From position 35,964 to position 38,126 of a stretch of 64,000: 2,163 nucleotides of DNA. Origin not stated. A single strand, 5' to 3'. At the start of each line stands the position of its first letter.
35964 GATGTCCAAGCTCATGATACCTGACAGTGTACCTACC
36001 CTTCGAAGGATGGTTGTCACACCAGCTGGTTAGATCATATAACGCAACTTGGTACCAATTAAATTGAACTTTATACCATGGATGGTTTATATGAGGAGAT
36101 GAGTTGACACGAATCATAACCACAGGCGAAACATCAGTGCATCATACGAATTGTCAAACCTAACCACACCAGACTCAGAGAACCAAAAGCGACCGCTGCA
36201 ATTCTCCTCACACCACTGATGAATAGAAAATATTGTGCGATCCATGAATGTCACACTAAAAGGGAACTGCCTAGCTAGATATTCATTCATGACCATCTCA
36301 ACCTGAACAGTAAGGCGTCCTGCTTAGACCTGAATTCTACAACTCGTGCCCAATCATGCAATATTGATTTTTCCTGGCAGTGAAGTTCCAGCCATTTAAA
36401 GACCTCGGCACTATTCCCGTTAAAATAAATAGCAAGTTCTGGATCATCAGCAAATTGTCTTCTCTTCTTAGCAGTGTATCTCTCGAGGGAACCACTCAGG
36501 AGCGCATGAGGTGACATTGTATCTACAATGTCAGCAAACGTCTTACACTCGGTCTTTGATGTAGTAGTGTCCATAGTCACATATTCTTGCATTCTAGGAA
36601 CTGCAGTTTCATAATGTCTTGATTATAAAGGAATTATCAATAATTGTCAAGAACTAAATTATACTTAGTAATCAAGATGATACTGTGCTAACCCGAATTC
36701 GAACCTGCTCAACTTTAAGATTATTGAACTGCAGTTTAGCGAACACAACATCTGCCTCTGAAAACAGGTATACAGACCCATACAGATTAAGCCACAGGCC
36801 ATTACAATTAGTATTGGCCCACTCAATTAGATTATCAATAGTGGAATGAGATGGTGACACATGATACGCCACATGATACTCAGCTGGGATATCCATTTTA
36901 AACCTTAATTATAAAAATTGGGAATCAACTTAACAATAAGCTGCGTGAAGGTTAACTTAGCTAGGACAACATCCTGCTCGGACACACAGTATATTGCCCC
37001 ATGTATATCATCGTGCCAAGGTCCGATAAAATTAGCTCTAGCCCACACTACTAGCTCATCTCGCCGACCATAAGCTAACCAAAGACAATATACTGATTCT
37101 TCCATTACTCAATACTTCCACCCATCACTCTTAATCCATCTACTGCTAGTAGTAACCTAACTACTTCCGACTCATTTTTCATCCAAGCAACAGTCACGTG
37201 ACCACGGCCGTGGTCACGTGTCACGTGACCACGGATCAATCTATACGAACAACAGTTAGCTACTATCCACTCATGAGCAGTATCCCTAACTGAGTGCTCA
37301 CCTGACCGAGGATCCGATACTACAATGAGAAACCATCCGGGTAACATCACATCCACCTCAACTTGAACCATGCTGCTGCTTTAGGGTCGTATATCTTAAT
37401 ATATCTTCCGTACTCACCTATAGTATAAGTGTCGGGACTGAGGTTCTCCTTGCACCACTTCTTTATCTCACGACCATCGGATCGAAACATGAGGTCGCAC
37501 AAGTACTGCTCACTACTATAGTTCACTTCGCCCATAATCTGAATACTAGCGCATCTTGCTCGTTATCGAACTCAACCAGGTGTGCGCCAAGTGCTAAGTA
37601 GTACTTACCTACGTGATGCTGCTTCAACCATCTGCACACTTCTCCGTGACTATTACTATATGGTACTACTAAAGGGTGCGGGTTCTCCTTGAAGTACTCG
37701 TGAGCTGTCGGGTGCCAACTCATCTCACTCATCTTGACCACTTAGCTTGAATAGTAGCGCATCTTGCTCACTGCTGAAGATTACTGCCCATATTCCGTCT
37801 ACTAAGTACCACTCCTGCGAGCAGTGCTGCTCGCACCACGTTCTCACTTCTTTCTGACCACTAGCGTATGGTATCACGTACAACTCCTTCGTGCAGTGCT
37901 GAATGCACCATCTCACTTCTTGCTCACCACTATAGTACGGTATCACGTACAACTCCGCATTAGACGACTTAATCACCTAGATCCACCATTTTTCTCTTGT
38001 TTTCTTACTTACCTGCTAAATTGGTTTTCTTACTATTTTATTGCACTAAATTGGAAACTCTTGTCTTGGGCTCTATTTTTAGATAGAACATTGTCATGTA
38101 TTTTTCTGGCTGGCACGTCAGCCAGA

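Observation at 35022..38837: Translationally coupled tandem array of about 13 diverged small paralogs sharing a W-x3-(N/H)C ... DAL-x-FKL-RW module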

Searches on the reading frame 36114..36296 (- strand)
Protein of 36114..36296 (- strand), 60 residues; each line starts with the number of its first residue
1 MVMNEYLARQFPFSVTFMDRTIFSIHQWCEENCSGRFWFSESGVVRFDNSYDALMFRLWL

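Call 4: search_protein_families(library=pfam, max_evalue=1, proteins=[window:36114-36296:-])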
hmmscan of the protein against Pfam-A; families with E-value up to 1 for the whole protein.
window:36114-36296:- (60 aa): 0 families

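Call 6: search_protein_families(library=phrogs, max_evalue=0.1, proteins=[window:36114-36296:-])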
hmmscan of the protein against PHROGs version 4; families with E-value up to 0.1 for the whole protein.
window:36114-36296:- (60 aa): 1 family
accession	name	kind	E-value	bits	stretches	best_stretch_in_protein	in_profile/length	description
phrog_17772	-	unknown function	0.078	14.3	1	25-49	39-62/159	-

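Call 34: search_solved_structures(query=A3, max_evalue=10, show_alignments=3)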
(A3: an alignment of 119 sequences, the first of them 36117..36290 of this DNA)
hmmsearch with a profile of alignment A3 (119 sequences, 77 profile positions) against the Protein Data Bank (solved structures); distinct sequences matched with E-value up to 10: 8.
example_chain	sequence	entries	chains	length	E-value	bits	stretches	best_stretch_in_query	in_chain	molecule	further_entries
9k1l_B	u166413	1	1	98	0.19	14.8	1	26-51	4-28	Sterile alpha motif domain-containing protein 12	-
3u3i_A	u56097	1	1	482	0.25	14.4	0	22-45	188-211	Nucleocapsid protein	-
4akl_A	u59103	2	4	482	0.42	13.6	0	24-45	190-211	NUCLEOCAPSID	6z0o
1yzl_A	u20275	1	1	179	1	12.4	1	19-47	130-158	Ras-related protein Rab-9A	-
4aqf_A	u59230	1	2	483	1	12.4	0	24-45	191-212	NUCLEOPROTEIN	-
4aqf_C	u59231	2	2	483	1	12.4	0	24-45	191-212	NUCLEOPROTEIN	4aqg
7lgv_A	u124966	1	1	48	1.2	12.1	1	31-42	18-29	Neurotoxin beta-KTx 14.3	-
4eqf_A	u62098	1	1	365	2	11.4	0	18-47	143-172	PEX5-related protein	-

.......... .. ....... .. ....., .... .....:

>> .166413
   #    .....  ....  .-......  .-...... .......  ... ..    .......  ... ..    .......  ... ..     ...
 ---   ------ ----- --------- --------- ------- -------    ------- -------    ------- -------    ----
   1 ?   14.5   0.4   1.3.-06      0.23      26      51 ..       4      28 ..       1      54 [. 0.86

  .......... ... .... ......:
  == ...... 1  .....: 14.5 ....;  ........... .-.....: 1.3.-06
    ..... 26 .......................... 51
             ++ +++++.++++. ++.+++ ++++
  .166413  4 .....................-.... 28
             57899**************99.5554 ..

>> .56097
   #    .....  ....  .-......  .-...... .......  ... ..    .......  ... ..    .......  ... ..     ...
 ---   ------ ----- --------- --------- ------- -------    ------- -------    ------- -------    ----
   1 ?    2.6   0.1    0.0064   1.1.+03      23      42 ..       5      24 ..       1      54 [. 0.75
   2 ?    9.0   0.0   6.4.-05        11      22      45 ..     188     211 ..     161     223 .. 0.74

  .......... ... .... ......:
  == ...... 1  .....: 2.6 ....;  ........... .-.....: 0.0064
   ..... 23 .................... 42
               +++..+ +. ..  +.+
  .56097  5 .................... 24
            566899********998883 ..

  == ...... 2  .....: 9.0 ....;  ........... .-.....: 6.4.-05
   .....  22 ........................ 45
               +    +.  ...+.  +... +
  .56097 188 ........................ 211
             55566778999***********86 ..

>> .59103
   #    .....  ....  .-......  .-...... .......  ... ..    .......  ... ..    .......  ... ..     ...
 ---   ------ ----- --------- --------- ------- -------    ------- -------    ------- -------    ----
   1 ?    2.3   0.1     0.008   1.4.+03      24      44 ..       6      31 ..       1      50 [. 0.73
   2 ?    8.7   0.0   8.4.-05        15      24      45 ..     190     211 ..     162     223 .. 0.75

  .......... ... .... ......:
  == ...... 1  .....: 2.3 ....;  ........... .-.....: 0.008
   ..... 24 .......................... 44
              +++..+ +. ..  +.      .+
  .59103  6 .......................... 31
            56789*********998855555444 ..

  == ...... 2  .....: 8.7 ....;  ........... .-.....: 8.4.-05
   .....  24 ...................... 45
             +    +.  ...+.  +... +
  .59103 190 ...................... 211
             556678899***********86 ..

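Call 35: search_protein_families(library=pfam, alignment_id=A3, max_evalue=0.01)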
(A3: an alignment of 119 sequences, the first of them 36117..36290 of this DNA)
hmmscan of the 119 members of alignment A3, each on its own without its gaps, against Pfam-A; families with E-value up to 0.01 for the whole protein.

A. member 1, window:36117-36290:- (58 aa): 0 families

B. families by the number of members that match (of 119 scanned): 2 families
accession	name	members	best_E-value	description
PF18021.7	Agglutinin_C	1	0.004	Agglutinin C-terminal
PF14866.13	Scorpion_toxin_alpha-beta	1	0.0077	Long chain scorpion toxin, cysteine-stabilized alpha/beta domain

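Call 36: search_protein_families(library=phrogs, alignment_id=A3, max_evalue=0.001)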
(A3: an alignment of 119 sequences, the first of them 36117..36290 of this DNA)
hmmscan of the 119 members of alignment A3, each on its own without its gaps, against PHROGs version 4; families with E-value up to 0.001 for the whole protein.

A. member 1, window:36117-36290:- (58 aa): 0 families

B. families by the number of members that match (of 119 scanned): 0 families

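Call 39: predict_structure(alignment_id=A3)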
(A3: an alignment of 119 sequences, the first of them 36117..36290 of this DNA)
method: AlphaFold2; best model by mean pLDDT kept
length: 58 residues; sequences in the alignment: 119
mean_pLDDT: 88.7   pTM: 0.69
mean pLDDT of the five models: 88.7, 86.2, 82.9, 80.9, 76.8
residues with pLDDT >= 90: 32; 70-90: 24; 50-70: 2; < 50: 0
segments of 3 or more residues with pLDDT < 50: none
pLDDT, mean of each block of 10 residues (from residue 1): 77 85 93 92 94 92
secondary structure, 60 per line:
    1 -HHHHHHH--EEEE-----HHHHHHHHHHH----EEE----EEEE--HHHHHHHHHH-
elements in order: H2-8 E11-14 H20-30 E35-37 E42-45 H48-57

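Call 44: fold_search(model_id=the predicted structure, library=viral)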
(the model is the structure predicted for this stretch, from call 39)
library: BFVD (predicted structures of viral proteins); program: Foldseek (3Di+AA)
matches with E <= 10: 494; with E <= 0.001: 0
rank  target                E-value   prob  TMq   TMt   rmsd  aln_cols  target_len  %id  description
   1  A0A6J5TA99            4.3e-03  1.00  0.74  0.68   2.5        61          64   16  Uncharacterized protein [uncultured Caudovirales phage]
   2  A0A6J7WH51            1.2e-02  1.00  0.79  0.60   2.1        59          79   25  Uncharacterized protein [uncultured Caudovirales phage]
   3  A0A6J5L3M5            2.5e-02  1.00  0.65  0.49   2.8        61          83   23  Uncharacterized protein [uncultured Caudovirales phage]
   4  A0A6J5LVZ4            4.0e-02  1.00  0.71  0.49   2.7        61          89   21  Uncharacterized protein [uncultured Caudovirales phage]
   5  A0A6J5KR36            5.3e-02  1.00  0.72  0.58   3.1        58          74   16  Uncharacterized protein [uncultured Caudovirales phage]
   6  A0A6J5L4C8            9.1e-02  1.00  0.75  0.76   1.8        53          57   21  Uncharacterized protein [uncultured Caudovirales phage]
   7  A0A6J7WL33            9.1e-02  0.96  0.65  0.38   3.3        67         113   24  Uncharacterized protein [uncultured Caudovirales phage]
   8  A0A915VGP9            1.5e-01  0.99  0.69  0.49   2.1        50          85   24  (no name in the UniProt tables at hand)
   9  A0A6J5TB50            1.6e-01  0.98  0.73  0.46   2.4        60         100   13  Uncharacterized protein [uncultured Caudovirales phage]
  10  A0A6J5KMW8            2.1e-01  0.96  0.55  0.29   2.5        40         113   28  Uncharacterized protein [uncultured Caudovirales phage]
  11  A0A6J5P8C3            2.7e-01  0.89  0.62  0.43   4.2        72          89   18  Uncharacterized protein [uncultured Caudovirales phage]
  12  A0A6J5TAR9            2.7e-01  0.87  0.63  0.39   2.9        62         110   16  Uncharacterized protein [uncultured Caudovirales phage]
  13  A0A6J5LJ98            3.6e-01  0.89  0.63  0.33   2.2        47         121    4  Uncharacterized protein [uncultured Caudovirales phage]
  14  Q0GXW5                3.8e-01  0.14  0.36  0.11  14.1        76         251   16  Putative HAD hydrolase [Lactococcus phage Q54]
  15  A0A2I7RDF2            5.7e-01  0.30  0.44  0.38   4.0        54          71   11  (no name in the UniProt tables at hand)
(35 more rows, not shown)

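Call 62: fold_search(model_id=the predicted structure, library=pdb)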
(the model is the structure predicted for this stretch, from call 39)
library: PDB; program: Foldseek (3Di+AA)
matches with E <= 10: 366; with E <= 0.001: 0
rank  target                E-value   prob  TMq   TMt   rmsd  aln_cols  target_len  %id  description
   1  2izp_B                5.3e-01  0.20  0.36  0.11   9.2        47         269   21  BipD - an invasion protein associated with the type-III secretion system of Burkholderia pseudomallei. (released 2006-09-06)
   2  3nft                  7.5e-01  0.18  0.35  0.11   6.9        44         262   20  Near-atomic resolution analysis of BipD- A component of the type-III secretion system of Burkholderia pseudomallei (released 2010-07-14)
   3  4f3q                  9.2e-01  0.38  0.49  0.16   3.1        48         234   10  Structure of a YebC family protein (CBU_1566) from Coxiella burnetii (released 2012-06-27)
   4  7lmx_A                9.2e-01  0.15  0.38  0.33   4.2        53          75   19  A HIGHLY SPECIFIC INHIBITOR OF INTEGRIN ALPHA-V BETA-6 WITH A DISULFIDE (released 2022-08-10)
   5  7lmx_B                9.8e-01  0.14  0.37  0.32   4.3        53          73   19  A HIGHLY SPECIFIC INHIBITOR OF INTEGRIN ALPHA-V BETA-6 WITH A DISULFIDE (released 2022-08-10)
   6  7cpu_SK               1.2e+00  0.14  0.35  0.26   4.7        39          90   10  Cryo-EM structure of 80S ribosome from mouse kidney (released 2022-02-02)
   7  1gmw_D                1.3e+00  0.25  0.49  0.25   2.8        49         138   18  Structure of UreE (released 2001-11-28)
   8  7r81_L2               1.3e+00  0.07  0.30  0.24   8.1        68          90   18  Structure of the translating Neurospora crassa ribosome arrested by cycloheximide (released 2021-12-01)
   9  9q7w_A                1.4e+00  0.13  0.36  0.11   4.9        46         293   11  One of a series of engineered variants of I-OnuI meganuclease targeting altered DNA target sequence (released 2025-09-10)
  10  8brm_SL               1.5e+00  0.10  0.34  0.23   6.7        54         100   13  Giardia ribosome in POST-T state, no E-site tRNA (A6) (released 2023-03-15)
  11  7ss9_8                1.5e+00  0.09  0.24  0.07   3.5        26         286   23  Late translocation intermediate with EF-G partially dissociated (Structure V) (released 2022-02-23)
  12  9r9o_SK               1.5e+00  0.08  0.31  0.26   8.0        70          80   14  Yeast 80S with nascent chain in complex with Ssb1-ADP in the S1 state (released 2025-12-24)
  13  5esp_B                1.6e+00  0.11  0.34  0.10   3.4        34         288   20  Crystal Structure of LAGLIDADG Meganuclease I-PanMI with coordinated Calcium ions (released 2016-03-30)
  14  3epu_A                1.6e+00  0.09  0.37  0.19   8.0        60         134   15  Crystal Structure of STM2138, a novel virulence chaperone in Salmonella (released 2009-09-29)
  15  9r9o_LW               1.7e+00  0.13  0.29  0.27   5.4        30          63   27  Yeast 80S with nascent chain in complex with Ssb1-ADP in the S1 state (released 2025-12-24)
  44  9e5c_6o               2.7e+00  0.02  0.23  0.09  10.9        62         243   13  Cryo-EM structure of 96 nm repeat of microtubule doublet from T. brucei flagellum (released 2025-03-12)
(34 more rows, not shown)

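Call 66: find_homologous_proteins(query=A3, max_evalue=0.001)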
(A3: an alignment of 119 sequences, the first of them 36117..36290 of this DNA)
Query A3 (119 sequences) (58 aa, profile of the alignment): 6 proteins with E <= 0.001 among 132 candidates.
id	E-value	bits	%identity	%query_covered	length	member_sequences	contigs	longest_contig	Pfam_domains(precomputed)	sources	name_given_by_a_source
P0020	3.5e-9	54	100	100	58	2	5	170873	-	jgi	jgi:hypothetical protein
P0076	1.7e-8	52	26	53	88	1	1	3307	-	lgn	-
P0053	1.6e-6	46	26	60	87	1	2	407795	-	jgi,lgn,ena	-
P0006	9.4e-5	40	-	-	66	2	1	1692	-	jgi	jgi:hypothetical protein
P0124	1.8e-4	39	-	-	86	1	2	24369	-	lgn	-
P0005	1.9e-4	39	28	78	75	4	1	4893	-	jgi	jgi:hypothetical protein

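Call 83: search_protein_families(library=ncbifam, alignment_id=A3, max_evalue=0.01)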
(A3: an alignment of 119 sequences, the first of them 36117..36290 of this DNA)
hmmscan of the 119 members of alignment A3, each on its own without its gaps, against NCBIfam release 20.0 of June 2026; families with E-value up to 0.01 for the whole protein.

A. member 1, window:36117-36290:- (58 aa): 0 families

B. families by the number of members that match (of 119 scanned): 0 families

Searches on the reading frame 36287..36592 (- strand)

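Call 3: search_protein_families(library=pfam, max_evalue=1, proteins=[window:36287-36592:-])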
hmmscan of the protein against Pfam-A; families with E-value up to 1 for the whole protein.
window:36287-36592:- (101 aa): 0 families

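Call 5: search_protein_families(library=phrogs, max_evalue=0.1, proteins=[window:36287-36592:-])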
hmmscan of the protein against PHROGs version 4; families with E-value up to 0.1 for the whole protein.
window:36287-36592:- (101 aa): 1 family
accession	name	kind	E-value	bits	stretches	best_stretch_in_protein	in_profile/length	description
phrog_36702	-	unknown function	0.055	13.4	1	35-91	258-314/412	-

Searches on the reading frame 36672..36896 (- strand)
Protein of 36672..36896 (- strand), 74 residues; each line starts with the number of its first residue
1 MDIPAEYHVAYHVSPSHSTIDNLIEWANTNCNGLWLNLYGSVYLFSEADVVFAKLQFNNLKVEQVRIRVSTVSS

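Call 3: search_protein_families(library=pfam, max_evalue=1, proteins=[window:36672-36896:-])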
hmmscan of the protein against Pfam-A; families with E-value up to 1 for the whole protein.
window:36672-36896:- (74 aa): 1 family
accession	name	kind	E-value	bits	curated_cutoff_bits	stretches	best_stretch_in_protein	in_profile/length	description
PF16151.10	DUF4859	-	0.1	13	22.6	1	16-62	45-91/120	Domain of unknown function (DUF4859)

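Call 5: search_protein_families(library=phrogs, max_evalue=0.1, proteins=[window:36672-36896:-])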
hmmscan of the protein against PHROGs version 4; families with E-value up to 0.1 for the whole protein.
window:36672-36896:- (74 aa): 0 families

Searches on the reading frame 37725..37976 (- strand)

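Call 3: search_protein_families(library=pfam, max_evalue=1, proteins=[window:37725-37976:-])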
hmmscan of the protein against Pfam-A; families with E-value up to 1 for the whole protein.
window:37725-37976:- (83 aa): 4 families
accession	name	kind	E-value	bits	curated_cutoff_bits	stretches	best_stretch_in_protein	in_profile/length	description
PF14866.13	Scorpion_toxin_alpha-beta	-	0.0077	17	27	1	44-55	28-39/55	Long chain scorpion toxin, cysteine-stabilized alpha/beta domain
PF15207.11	TMEM240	-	0.11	12.6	27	1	10-45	37-72/189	TMEM240 family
PF22795.1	DUF4796_N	-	0.14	12.4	27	0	24-34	5-15/29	DUF4796 N-terminal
PF09475.16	Dot_icm_IcmQ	-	0.22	11.5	25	1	17-73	51-104/179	Dot/Icm secretion system protein (dot_icm_IcmQ)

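Call 5: search_protein_families(library=phrogs, max_evalue=0.1, proteins=[window:37725-37976:-])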
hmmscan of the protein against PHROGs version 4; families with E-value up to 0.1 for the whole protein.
window:37725-37976:- (83 aa): 1 family
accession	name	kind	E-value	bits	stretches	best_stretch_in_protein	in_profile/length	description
phrog_4970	-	unknown function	0.012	16.1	0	32-55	36-59/61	-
